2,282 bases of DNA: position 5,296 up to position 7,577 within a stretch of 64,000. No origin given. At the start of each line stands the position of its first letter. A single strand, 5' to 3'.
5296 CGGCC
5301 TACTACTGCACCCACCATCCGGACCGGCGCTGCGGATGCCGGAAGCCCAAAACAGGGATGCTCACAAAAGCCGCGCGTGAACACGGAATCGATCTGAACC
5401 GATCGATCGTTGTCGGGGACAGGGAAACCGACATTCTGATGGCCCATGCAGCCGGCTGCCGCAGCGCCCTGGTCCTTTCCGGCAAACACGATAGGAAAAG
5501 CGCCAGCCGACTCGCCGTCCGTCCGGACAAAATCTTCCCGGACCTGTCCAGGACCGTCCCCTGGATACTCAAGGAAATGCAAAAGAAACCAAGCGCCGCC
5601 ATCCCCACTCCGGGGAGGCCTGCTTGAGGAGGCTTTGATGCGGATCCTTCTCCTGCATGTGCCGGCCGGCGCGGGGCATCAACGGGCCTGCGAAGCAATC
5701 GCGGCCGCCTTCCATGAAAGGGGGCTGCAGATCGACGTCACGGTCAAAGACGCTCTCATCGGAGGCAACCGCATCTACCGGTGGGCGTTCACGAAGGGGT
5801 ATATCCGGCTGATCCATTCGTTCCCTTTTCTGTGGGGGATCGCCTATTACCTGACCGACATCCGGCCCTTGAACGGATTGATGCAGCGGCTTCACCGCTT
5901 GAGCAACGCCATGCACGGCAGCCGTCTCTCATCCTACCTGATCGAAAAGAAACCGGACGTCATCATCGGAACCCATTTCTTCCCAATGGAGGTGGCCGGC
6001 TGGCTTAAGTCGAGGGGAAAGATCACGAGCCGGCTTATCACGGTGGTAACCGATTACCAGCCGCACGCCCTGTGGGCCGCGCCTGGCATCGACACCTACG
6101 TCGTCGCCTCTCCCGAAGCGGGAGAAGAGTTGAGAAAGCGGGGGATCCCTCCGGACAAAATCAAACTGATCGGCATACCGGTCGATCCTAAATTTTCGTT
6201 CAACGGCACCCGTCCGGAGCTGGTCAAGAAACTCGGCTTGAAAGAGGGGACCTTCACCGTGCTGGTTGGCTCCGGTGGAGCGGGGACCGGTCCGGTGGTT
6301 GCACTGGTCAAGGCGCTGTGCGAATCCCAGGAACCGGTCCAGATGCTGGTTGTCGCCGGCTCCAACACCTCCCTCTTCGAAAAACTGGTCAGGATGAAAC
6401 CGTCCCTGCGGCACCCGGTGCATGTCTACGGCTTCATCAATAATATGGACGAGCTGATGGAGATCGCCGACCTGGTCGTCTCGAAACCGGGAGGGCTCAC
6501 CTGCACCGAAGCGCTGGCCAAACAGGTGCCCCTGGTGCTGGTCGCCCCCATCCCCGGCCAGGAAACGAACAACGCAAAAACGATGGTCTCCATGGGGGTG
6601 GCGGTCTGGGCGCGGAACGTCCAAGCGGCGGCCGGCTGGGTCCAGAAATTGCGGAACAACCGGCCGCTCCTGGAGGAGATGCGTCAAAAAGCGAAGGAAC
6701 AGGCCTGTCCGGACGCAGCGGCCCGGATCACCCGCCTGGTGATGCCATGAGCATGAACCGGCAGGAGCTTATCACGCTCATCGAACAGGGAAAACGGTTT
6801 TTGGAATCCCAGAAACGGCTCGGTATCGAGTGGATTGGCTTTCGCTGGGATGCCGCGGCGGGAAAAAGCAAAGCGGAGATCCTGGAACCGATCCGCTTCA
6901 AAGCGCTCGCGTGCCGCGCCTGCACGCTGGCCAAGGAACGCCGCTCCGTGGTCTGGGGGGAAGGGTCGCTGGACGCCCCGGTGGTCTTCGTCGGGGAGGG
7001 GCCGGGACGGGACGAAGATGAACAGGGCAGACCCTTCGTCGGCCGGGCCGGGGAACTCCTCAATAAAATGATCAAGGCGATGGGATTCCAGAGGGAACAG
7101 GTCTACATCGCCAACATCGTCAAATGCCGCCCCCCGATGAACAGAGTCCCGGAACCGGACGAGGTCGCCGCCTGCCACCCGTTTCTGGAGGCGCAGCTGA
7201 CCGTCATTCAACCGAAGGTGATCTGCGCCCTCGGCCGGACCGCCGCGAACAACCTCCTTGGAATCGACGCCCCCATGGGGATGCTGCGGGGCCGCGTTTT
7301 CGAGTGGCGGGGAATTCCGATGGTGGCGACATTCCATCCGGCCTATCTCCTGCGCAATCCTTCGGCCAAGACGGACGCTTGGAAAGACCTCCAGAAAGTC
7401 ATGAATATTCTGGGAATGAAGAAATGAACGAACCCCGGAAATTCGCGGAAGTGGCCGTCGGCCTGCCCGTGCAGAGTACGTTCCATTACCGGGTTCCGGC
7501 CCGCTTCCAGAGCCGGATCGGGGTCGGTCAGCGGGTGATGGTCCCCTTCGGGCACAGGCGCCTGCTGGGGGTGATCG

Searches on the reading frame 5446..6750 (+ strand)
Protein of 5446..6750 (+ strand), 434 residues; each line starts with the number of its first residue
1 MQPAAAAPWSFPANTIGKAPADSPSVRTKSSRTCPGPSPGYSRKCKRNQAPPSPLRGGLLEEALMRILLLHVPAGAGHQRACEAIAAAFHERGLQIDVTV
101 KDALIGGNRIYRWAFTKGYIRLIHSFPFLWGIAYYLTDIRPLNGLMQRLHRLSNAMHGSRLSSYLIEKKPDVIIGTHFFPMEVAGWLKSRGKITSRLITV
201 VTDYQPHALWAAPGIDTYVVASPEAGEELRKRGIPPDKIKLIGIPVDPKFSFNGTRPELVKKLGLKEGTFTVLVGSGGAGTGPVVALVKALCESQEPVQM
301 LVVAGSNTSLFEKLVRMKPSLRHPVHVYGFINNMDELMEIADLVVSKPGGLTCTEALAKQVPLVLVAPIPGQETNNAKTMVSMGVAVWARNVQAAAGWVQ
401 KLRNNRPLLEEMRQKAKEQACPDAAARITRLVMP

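Call 32: search_protein_families(library=pfam, proteins=[window:5446-6750:+], max_evalue=0.001)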
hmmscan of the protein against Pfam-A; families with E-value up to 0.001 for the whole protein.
window:5446-6750:+ (434 aa): 6 families
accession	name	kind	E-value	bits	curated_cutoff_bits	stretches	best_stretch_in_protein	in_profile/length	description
PF06925.17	MGDG_synth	-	5.1e-31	108.5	25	1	78-246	1-169/169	Monogalactosyldiacylglycerol (MGDG) synthase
PF04101.22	Glyco_tran_28_C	-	1.3e-14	55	22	1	271-427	3-165/166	Glycosyltransferase family 28 C-terminal domain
PF00534.26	Glycos_transf_1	-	3e-12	46.9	26.4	1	285-418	34-171/172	Glycosyl transferases group 1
PF13439.12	Glyco_transf_4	-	4.6e-06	27.2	28.5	1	148-249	51-169/170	Glycosyltransferase Family 4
PF13579.12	Glyco_trans_4_4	-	3.1e-05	24.8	29.7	1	77-243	2-156/158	Glycosyl transferase 4-like domain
PF13692.12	Glyco_trans_1_4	-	0.00033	21.3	27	1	293-399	26-136/142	Glycosyl transferases group 1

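Call 81: search_protein_families(library=ncbifam, proteins=[window:5650-6750:+], max_evalue=1e-8)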
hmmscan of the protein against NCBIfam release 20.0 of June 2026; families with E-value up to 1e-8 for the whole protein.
window:5650-6750:+ (366 aa): 3 families
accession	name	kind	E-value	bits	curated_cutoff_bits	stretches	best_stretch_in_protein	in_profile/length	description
NF010135.0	PRK13609.1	equivalog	4.5e-54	183.9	500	1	6-362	14-363/388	diglucosyl diacylglycerol synthase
NF010134.0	PRK13608.1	equivalog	1.9e-42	145.7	557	1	91-363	94-364/391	diglucosyl diacylglycerol synthase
TIGR01133.1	murG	equivalog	3.2e-14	52.7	250.25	1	189-362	171-351/353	undecaprenyldiphospho-muramoylpentapeptide beta-N-acetylglucosaminyltransferase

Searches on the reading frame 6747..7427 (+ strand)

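Call 32: search_protein_families(library=pfam, proteins=[window:6747-7427:+], max_evalue=0.001)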
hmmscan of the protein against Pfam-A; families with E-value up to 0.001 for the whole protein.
window:6747-7427:+ (226 aa): 1 family
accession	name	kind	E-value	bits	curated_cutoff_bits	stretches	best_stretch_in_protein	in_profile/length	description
PF03167.25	UDG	-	1.7e-41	142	24.3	1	71-216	2-141/141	Uracil DNA glycosylase superfamily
